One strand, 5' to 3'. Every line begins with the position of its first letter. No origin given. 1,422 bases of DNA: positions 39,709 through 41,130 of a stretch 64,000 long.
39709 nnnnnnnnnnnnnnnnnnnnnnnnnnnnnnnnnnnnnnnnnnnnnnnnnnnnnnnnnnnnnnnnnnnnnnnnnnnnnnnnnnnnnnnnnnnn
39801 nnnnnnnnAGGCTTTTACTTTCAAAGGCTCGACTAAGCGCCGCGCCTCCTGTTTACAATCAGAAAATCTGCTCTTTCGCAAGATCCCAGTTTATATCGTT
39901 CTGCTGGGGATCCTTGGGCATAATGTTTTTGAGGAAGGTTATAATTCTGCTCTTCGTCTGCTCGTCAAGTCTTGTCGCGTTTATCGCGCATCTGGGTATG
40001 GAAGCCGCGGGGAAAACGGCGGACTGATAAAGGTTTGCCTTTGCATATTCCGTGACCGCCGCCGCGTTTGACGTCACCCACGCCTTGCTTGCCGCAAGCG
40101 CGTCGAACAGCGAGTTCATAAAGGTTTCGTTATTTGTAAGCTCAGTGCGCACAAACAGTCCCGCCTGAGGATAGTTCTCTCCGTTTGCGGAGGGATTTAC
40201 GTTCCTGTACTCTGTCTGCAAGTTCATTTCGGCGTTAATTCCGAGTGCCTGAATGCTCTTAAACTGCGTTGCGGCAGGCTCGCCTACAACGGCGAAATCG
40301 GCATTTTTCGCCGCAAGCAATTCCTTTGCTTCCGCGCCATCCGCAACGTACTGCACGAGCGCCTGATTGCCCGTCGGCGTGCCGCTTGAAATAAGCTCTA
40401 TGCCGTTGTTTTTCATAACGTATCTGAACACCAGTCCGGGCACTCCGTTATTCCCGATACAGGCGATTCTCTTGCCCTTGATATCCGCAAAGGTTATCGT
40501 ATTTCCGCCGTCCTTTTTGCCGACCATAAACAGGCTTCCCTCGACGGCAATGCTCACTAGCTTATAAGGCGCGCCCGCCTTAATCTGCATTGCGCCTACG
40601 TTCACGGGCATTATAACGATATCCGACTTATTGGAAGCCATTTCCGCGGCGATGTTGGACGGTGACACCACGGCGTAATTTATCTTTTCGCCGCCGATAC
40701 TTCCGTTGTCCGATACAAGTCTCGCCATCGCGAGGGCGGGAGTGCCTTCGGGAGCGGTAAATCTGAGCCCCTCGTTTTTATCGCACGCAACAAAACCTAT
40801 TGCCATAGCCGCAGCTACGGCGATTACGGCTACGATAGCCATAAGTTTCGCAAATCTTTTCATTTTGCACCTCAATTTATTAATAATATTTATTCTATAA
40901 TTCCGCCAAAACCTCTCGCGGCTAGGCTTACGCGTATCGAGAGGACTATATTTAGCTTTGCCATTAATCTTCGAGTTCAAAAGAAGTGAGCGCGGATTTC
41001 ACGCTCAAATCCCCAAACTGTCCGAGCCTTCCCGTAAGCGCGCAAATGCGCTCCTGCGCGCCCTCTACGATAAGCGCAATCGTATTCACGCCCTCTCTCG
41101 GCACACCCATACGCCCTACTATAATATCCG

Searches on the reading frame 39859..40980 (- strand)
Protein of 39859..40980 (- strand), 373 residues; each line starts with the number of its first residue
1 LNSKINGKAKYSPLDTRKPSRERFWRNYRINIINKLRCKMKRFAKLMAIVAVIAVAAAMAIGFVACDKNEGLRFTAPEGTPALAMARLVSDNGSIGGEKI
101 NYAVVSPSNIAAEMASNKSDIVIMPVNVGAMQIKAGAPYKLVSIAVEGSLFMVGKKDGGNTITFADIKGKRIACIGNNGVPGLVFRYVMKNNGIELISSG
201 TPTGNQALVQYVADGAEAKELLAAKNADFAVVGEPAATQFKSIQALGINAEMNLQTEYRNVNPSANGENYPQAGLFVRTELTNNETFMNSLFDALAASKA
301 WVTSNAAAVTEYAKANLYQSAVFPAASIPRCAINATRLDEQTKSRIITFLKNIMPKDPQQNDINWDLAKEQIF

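Call 7: search_protein_families(library=pfam, proteins=[window:39859-40980:-])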
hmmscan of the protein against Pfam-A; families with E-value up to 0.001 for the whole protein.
window:39859-40980:- (373 aa): 1 family
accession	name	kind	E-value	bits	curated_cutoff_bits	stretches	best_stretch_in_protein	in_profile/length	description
PF09084.16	NMT1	-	9.1e-05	22.9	20.5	1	107-231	31-145/216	NMT1/THI5 like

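Call 8: search_protein_families(library=ncbifam, proteins=[window:39859-40980:-])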
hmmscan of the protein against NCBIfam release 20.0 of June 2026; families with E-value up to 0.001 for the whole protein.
window:39859-40980:- (373 aa): 0 families

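Call 12: find_homologous_proteins(query=window:39859-40980:-)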
Query window:39859-40980:- (373 aa): 1204 proteins with E <= 0.001 among 8000 candidates; the best 120 are listed.
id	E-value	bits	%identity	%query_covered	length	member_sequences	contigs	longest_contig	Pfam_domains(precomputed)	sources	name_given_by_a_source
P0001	2.8e-208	709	99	90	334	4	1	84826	-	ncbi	-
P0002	3.0e-183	627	86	90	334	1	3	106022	-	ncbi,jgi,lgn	-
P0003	1.8e-138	480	66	90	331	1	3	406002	-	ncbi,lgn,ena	-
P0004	1.2e-133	464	65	90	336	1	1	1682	PF13379.12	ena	-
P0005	5.6e-132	458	62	90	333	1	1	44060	PF09084.17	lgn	-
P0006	2.0e-130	453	65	90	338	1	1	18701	-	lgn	-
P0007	2.3e-128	447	64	90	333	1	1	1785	-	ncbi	-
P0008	6.3e-126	439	63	90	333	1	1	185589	-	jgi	-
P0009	6.1e-124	432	60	90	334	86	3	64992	PF13379.12,PF09084.17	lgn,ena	-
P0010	1.0e-121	425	60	90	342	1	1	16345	PF12974.13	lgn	-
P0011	4.9e-120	419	60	90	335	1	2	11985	PF13379.12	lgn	-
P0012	1.5e-119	418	60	90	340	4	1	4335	-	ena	-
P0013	6.5e-119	415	58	90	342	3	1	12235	-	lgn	-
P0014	1.1e-118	415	58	90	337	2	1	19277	PF12974.13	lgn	-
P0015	1.7e-118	414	62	88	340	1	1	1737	-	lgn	-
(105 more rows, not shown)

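Call 14: find_related_loci(query=A1, collection=genome_contigs, flank=4000)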
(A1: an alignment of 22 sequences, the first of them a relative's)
Query A1 (334 aa) in genome_contigs; peptide patterns used: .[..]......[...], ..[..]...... (x = any residue, [..] = any of these).
241 stretches matched a pattern; 106 encode a relative of the query (tblastn E <= 1e-3); the best 80 are kept; 78 distinct loci.
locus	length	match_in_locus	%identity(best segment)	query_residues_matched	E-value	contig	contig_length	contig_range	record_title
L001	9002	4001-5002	87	1-334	0e+0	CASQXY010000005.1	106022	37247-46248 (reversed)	MAG: uncultured bacterium isolate extra-ERR2136553.25_1677762773 genome assembly, contig: NODE_67_length_106022_cov_3.88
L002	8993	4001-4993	66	1-334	2e-149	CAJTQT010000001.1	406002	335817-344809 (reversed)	MAG TPA_asm: uncultured Christensenella sp. isolate MGBC105284 genome assembly, contig: MGBC105284.1, whole genome shotg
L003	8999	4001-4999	60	1-334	1e-133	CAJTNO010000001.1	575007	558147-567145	MAG TPA_asm: uncultured Christensenella sp. isolate MGBC105042 genome assembly, contig: MGBC105042.1, whole genome shotg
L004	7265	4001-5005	59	1-327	2e-125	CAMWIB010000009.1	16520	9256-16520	MAG TPA_asm: uncultured Clostridia bacterium isolate SRR14411283_bin.10_metawrap_v1.3_MAG genome assembly, contig: NODE.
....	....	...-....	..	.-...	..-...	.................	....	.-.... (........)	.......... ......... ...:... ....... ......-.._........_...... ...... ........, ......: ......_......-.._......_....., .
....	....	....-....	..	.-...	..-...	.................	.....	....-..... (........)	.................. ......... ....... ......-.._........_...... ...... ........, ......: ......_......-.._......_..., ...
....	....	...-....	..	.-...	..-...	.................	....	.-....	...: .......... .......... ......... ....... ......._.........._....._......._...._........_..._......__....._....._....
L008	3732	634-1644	57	6-334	1e-122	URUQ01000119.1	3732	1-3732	uncultured Clostridiales bacterium isolate UMGS1366 genome assembly, contig: NODE_4601_length_3732_cov_5.071798, whole g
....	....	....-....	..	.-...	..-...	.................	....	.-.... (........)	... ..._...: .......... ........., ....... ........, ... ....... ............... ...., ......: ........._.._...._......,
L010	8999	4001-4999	58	1-334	1e-119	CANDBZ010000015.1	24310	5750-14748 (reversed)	MAG TPA_asm: uncultured Clostridia bacterium isolate ERR6760077_bin.37_metawrap_v1.3_MAG genome assembly, contig: ERZ128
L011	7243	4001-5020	55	1-334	2e-119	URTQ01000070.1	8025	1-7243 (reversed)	uncultured Clostridiales bacterium isolate UMGS1331 genome assembly, contig: NODE_820_length_8025_cov_4.642660, whole ge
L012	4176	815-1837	54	1-334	3e-120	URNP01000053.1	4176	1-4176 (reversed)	uncultured Clostridiales bacterium isolate UMGS1170 genome assembly, contig: NODE_6057_length_4176_cov_9.528998, whole g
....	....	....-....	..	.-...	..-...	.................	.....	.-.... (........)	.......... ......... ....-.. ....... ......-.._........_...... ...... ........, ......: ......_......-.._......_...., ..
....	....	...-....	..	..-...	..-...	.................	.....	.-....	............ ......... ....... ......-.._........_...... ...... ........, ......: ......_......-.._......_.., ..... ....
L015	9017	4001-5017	54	1-334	2e-118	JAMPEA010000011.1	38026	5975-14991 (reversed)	MAG: Bacillota bacterium isolate NALB_7823_24 Scaffold_#11__SCF_011___38026_bp, whole genome shotgun sequence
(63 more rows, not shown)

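Call 36: search_solved_structures(query=A1, max_evalue=0.1)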
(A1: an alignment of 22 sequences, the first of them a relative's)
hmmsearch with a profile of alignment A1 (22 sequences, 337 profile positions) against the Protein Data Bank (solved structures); distinct sequences matched with E-value up to 0.1: 1.
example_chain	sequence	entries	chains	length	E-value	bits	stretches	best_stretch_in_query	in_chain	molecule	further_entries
3hn0_A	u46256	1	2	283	1.4e-09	40.5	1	38-123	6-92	Nitrate transport protein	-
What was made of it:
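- Tried and rejected: The PDB sequence search found only 3HN0, of unknown function (call 36).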

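Call 77: predict_structure(alignment_id=A1)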
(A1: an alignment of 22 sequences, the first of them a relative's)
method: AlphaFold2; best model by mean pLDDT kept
length: 334 residues; sequences in the alignment: 22
mean_pLDDT: 90.8   pTM: 0.85
mean pLDDT of the five models: 90.8, 89.9, 89.9, 89.2, 87.2
residues with pLDDT >= 90: 273; 70-90: 31; 50-70: 18; < 50: 12
segments of 3 or more residues with pLDDT < 50: 20-30
pLDDT, mean of each block of 10 residues (from residue 1): 57 59 40 92 92 91 93 94 97 96 95 94 97 94 96 97 96 94 97 95 91 96 91 97 97 96 95 94 94 94 96 94 96 97
secondary structure, 60 per line:
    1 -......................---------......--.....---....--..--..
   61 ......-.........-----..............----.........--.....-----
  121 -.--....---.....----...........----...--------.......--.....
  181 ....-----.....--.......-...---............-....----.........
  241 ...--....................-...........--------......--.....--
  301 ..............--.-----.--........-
elements in order: H2-23 E33-38 H41-45 H49-52 E59-66 H68-76 E82-86 H87-95 E100-108 E111-115 H125-128 E132-136 H141-151 E156-158 E167-173 H176-184 E190-194 H197-203 E211-214 H215-222 H224-227 E232-239 H240-243 H246-265 H267-277 H286-291 E294-298 H301-314 H326-333

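Call 80: fold_search(model_id=the predicted structure, library=pdb)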
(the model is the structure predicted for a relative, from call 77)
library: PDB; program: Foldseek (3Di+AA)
matches with E <= 10: 1374; with E <= 0.001: 914
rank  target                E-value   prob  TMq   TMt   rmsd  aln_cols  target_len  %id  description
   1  3hn0_B                3.2e-15  1.00  0.63  0.74   4.3       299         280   19  CRYSTAL STRUCTURE OF AN ABC TRANSPORTER (BDI_1369) FROM PARABACTEROIDES DISTASONIS AT 1.75 A RESOLUTION (released 2009-07-07)
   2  3hn0_A                2.5e-14  1.00  0.67  0.79   3.8       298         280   19  CRYSTAL STRUCTURE OF AN ABC TRANSPORTER (BDI_1369) FROM PARABACTEROIDES DISTASONIS AT 1.75 A RESOLUTION (released 2009-07-07)
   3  7an6_A                1.5e-11  1.00  0.59  0.67   4.7       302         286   14  Enzyme of biosynthetic pathway (released 2022-04-20)
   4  9b1u                  2.1e-11  1.00  0.60  0.66   6.0       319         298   15  Crystal structure of PqqT with PQQ bound (released 2024-08-21)
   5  7an9_A                2.2e-11  1.00  0.58  0.68   5.3       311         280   14  Enzyme of biosynthetic pathway (released 2022-04-20)
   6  9ooz                  2.5e-11  1.00  0.59  0.65   6.0       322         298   14  Crystal structure of PqqT Y161W Variant with PQQ bound (released 2025-10-15)
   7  7ywc_A                2.9e-11  1.00  0.57  0.65   5.2       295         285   14  Enzyme of biosynthetic pathway (released 2022-10-26)
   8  3qsl_B                2.9e-11  1.00  0.57  0.58   7.6       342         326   14  Structure of CAE31940 from Bordetella bronchiseptica RB50 (released 2011-03-23)
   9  7an9_B                3.7e-11  1.00  0.57  0.67   4.7       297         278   14  Enzyme of biosynthetic pathway (released 2022-04-20)
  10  7an7_B                3.9e-11  1.00  0.60  0.69   4.5       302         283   14  Enzyme of biosynthetic pathway (released 2022-04-20)
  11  7an6_B                3.9e-11  1.00  0.58  0.66   4.8       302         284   14  Enzyme of biosynthetic pathway (released 2022-04-20)
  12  7ahr_A                4.4e-11  1.00  0.60  0.69   4.3       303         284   14  Enzyme of biosynthetic pathway (released 2021-10-06)
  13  7ahr_B                4.7e-11  1.00  0.58  0.66   4.8       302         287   14  Enzyme of biosynthetic pathway (released 2021-10-06)
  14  7an7_A                5.0e-11  1.00  0.58  0.67   4.5       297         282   14  Enzyme of biosynthetic pathway (released 2022-04-20)
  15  7an5_B                5.9e-11  1.00  0.60  0.69   4.6       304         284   13  Enzyme of biosynthetic pathway (released 2022-04-20)
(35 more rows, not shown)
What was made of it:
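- Tried and rejected: The Foldseek neighbours of the SBP model have 12-19% identity and mixed ligands (call 80).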

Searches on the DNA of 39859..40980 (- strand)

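Call 85: search_rna_families(source=L019, start=3520, end=3725, threshold=evalue, max_evalue=10)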
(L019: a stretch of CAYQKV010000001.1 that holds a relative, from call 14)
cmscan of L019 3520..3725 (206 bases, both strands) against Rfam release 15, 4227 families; matches with E-value up to 10: 8.
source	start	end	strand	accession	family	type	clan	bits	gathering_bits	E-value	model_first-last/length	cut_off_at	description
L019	3654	3707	-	RF01215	snoR97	Gene; snRNA; snoRNA; HACA-box;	-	20.5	40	0.48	1-106/106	no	Small nucleolar RNA snoR97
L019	3563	3693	+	RF02132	HOXB13-AS1_1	Gene; lncRNA;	-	18.1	60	0.064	1-136/136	no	HOXB13 antisense RNA 1 conserved region 1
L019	3532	3612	+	RF00338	snoR53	Gene; snRNA; snoRNA; CD-box;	CL00080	17.7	70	6.1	1-91/91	no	Small nucleolar RNA snR53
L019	3594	3715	-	RF01802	HSUR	Gene; snRNA;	-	17.4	50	9.8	1-123/123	no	Herpesvirus saimiri U RNA1/RNA2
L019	3587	3660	+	RF03303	mir-973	Gene; miRNA;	-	16.4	63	1.4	1-84/84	no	mir-973 microRNA precursor family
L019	3522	3660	+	RF02729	JA01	Gene; sRNA;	-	16.4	111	1.9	1-153/153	no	Aggregatibacter sRNA JA01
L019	3630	3685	+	RF02478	GlsR10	Gene; snRNA; snoRNA; CD-box;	-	13.2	75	4.9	1-68/68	no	Small nucleolar RNA GlsR10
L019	3662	3679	+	RF03656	mir-2432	Gene; miRNA;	-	12.5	100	9.7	26-43/68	no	mir-2432 microRNA precursor family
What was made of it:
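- On Any known Rfam family (TPP, guanidine-I/II/III/IV, NMT1/xanthine, HMP-PP thiS, SAM classes, glycine, ZTP, Moco, cobalamin, T-box, PyrR site and others): The short form L019 gives chance matches only (call 85).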
